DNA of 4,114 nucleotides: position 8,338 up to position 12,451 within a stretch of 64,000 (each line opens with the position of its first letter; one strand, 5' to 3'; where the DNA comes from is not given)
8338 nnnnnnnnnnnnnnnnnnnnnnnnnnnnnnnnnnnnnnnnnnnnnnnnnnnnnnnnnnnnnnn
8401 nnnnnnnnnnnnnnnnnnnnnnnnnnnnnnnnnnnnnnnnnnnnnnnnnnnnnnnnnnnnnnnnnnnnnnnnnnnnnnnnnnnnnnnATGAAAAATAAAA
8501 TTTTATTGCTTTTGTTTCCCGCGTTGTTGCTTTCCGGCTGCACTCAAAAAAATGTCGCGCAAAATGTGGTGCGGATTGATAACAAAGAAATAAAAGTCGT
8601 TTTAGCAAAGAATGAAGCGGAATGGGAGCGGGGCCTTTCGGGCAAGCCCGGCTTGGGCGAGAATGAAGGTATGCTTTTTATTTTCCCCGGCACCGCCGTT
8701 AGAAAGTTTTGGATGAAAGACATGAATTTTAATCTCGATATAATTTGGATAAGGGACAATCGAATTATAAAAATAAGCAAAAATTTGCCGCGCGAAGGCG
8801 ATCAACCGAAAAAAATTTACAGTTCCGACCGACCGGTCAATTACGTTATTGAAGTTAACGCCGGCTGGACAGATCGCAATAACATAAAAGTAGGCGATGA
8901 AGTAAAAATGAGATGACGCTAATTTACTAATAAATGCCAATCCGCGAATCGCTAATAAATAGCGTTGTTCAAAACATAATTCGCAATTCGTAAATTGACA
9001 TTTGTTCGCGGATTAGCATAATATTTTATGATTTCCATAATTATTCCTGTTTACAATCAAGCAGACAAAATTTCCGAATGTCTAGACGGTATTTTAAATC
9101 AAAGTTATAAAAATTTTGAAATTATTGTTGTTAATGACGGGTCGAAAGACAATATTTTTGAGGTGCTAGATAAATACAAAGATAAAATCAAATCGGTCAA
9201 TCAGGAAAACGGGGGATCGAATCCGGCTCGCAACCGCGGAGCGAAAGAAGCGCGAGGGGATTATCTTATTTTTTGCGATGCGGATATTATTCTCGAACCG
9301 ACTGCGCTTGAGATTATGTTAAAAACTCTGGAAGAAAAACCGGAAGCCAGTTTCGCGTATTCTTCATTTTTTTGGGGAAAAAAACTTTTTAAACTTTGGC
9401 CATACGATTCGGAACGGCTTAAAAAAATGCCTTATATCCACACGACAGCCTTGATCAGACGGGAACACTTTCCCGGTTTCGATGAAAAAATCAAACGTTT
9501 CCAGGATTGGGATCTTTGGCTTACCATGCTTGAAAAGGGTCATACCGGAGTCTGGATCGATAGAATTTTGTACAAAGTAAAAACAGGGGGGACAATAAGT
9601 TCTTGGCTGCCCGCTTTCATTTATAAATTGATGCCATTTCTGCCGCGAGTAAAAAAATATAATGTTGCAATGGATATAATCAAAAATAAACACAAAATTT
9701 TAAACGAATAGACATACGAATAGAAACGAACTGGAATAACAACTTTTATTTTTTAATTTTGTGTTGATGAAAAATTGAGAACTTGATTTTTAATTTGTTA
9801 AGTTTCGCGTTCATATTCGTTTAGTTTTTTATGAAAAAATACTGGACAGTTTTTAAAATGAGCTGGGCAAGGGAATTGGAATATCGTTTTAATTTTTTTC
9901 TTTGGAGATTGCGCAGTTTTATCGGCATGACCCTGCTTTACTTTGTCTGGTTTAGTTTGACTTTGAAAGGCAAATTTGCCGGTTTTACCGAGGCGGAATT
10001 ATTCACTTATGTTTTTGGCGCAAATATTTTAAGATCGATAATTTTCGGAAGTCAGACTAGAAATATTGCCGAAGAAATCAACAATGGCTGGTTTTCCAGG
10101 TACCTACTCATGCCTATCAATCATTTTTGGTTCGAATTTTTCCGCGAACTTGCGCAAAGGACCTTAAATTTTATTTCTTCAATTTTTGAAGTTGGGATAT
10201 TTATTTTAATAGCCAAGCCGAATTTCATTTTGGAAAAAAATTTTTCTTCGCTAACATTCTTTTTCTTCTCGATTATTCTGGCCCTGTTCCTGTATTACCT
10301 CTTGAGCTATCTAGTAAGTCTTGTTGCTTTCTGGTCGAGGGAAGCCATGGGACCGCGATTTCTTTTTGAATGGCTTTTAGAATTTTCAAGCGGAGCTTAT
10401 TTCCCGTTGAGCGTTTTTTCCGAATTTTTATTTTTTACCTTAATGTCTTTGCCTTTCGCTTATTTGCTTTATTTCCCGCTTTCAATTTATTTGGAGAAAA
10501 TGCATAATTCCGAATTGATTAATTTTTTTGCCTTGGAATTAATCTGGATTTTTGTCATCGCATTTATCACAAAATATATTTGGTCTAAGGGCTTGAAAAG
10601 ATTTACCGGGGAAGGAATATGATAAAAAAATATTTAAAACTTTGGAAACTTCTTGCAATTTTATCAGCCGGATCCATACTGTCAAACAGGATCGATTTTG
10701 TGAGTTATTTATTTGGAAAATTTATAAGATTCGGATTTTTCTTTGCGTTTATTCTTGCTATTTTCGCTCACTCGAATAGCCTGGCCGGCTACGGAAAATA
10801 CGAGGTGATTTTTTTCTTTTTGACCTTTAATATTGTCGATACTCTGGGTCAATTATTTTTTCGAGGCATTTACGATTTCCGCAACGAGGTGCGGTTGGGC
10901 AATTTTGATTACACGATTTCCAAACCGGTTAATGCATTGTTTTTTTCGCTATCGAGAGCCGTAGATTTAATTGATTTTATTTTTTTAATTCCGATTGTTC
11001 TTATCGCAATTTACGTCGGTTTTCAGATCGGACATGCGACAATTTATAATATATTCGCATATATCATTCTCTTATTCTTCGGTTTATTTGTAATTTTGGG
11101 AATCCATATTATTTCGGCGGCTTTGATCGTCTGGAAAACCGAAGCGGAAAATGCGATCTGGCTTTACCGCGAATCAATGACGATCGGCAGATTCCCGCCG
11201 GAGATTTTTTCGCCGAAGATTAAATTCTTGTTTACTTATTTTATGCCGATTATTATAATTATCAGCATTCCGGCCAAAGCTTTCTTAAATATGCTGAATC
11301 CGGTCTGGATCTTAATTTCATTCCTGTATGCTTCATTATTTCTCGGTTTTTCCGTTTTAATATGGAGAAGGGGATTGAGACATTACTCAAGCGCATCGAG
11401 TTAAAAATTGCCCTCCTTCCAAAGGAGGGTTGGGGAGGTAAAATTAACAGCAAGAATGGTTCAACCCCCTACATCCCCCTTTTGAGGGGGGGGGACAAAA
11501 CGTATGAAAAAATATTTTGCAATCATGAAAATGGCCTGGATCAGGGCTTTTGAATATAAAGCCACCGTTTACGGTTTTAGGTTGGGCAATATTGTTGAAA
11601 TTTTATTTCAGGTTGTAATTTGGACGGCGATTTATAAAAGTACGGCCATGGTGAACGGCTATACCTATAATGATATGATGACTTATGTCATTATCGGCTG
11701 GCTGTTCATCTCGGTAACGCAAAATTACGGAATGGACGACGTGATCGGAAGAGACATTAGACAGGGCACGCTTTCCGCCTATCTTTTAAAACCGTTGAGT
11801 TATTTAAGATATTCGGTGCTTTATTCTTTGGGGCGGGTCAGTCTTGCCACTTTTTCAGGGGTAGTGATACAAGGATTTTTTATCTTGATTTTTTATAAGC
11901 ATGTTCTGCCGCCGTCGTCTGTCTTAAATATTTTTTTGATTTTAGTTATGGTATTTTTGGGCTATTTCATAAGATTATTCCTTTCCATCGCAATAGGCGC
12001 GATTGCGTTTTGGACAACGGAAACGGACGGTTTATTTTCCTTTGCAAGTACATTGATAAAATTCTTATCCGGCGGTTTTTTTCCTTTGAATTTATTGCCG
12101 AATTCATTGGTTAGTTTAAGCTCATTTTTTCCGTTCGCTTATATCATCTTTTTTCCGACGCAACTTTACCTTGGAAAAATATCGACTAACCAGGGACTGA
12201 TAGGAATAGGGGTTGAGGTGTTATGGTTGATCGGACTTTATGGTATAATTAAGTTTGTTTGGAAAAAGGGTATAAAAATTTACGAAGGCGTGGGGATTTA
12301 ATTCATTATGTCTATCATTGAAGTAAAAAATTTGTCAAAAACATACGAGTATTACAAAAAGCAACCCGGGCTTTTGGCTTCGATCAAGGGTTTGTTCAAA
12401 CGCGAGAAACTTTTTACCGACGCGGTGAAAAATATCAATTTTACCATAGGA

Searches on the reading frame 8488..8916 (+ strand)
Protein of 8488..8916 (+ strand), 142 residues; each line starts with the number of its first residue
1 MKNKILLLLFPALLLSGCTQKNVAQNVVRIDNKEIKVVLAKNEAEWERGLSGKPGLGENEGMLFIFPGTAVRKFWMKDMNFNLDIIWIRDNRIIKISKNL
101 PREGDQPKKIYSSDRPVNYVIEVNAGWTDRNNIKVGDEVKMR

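Call 48: search_protein_families(library=pfam, proteins=[window:8488-8916:+], max_evalue=0.001)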
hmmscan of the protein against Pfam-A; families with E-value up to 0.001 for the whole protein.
window:8488-8916:+ (142 aa): 1 family
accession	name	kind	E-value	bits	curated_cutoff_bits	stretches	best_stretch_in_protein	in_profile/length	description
PF02643.20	DUF192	-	3.7e-29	101.2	27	1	35-141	1-96/96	Uncharacterized ACR, COG1430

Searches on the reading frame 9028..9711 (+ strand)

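Call 48: search_protein_families(library=pfam, proteins=[window:9028-9711:+], max_evalue=0.001)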
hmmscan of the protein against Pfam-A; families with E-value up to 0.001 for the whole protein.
window:9028-9711:+ (227 aa): 4 families
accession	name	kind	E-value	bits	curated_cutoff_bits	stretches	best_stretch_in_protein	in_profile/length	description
PF00535.33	Glycos_transf_2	-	3.3e-34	118.7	23.3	1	3-131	1-132/168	Glycosyl transferase family 2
PF10111.15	Glyco_tranf_2_2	-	9.4e-18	65.1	27.3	1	3-114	1-124/276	Glycosyltransferase like family 2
PF13641.12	Glyco_tranf_2_3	-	2.4e-14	54.4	27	1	2-106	3-115/230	Glycosyltransferase like family 2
PF13506.12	Glyco_transf_21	-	0.00063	19.7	21.7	1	70-103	24-57/174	Glycosyl transferase family 21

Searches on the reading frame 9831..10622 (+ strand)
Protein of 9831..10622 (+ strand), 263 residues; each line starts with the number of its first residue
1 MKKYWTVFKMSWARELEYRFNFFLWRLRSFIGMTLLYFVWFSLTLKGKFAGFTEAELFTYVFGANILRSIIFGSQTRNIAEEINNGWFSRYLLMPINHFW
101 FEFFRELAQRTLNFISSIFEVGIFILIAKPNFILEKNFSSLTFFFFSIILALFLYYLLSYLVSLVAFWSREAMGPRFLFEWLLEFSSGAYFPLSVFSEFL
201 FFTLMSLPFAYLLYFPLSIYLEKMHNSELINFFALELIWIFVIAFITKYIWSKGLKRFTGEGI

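Call 48: search_protein_families(library=pfam, proteins=[window:9831-10622:+], max_evalue=0.001)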
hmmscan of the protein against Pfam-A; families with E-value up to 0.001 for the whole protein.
window:9831-10622:+ (263 aa): 1 family
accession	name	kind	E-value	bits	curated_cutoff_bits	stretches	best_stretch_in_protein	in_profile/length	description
PF06182.17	ABC2_membrane_6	-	7.6e-23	81.9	22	1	33-262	4-229/229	ABC-2 family transporter protein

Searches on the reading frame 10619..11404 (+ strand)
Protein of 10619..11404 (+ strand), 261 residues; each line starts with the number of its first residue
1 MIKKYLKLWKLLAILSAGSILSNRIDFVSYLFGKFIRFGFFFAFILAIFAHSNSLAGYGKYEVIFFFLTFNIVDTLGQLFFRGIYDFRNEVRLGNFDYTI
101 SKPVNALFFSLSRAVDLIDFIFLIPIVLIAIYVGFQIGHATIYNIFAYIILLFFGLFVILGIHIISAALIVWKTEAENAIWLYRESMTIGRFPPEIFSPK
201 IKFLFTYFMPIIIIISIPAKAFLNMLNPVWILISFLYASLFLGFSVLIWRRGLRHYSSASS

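Call 48: search_protein_families(library=pfam, proteins=[window:10619-11404:+], max_evalue=0.001)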
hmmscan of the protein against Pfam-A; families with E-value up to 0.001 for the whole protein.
window:10619-11404:+ (261 aa): 1 family
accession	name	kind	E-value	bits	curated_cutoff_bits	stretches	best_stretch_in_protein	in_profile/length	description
PF06182.17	ABC2_membrane_6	-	3.9e-36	125.4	22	1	41-260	7-229/229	ABC-2 family transporter protein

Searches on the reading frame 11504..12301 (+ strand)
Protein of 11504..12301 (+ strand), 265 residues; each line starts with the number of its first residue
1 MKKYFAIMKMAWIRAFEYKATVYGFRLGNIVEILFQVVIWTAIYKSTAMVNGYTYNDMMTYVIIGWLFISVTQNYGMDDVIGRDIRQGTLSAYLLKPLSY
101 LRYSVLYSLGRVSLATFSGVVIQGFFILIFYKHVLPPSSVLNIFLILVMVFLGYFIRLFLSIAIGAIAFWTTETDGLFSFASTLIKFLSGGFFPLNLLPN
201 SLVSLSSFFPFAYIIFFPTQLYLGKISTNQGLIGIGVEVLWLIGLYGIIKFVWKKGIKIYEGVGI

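Call 48: search_protein_families(library=pfam, proteins=[window:11504-12301:+], max_evalue=0.001)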
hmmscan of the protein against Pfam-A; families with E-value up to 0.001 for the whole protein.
window:11504-12301:+ (265 aa): 2 families
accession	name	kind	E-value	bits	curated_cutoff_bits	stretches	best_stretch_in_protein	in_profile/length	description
PF06182.17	ABC2_membrane_6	-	2.7e-26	93.2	22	1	32-264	3-229/229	ABC-2 family transporter protein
PF12698.13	ABC2_membrane_3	-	0.00036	20.2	31.6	1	60-243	164-335/347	ABC-2 family transporter protein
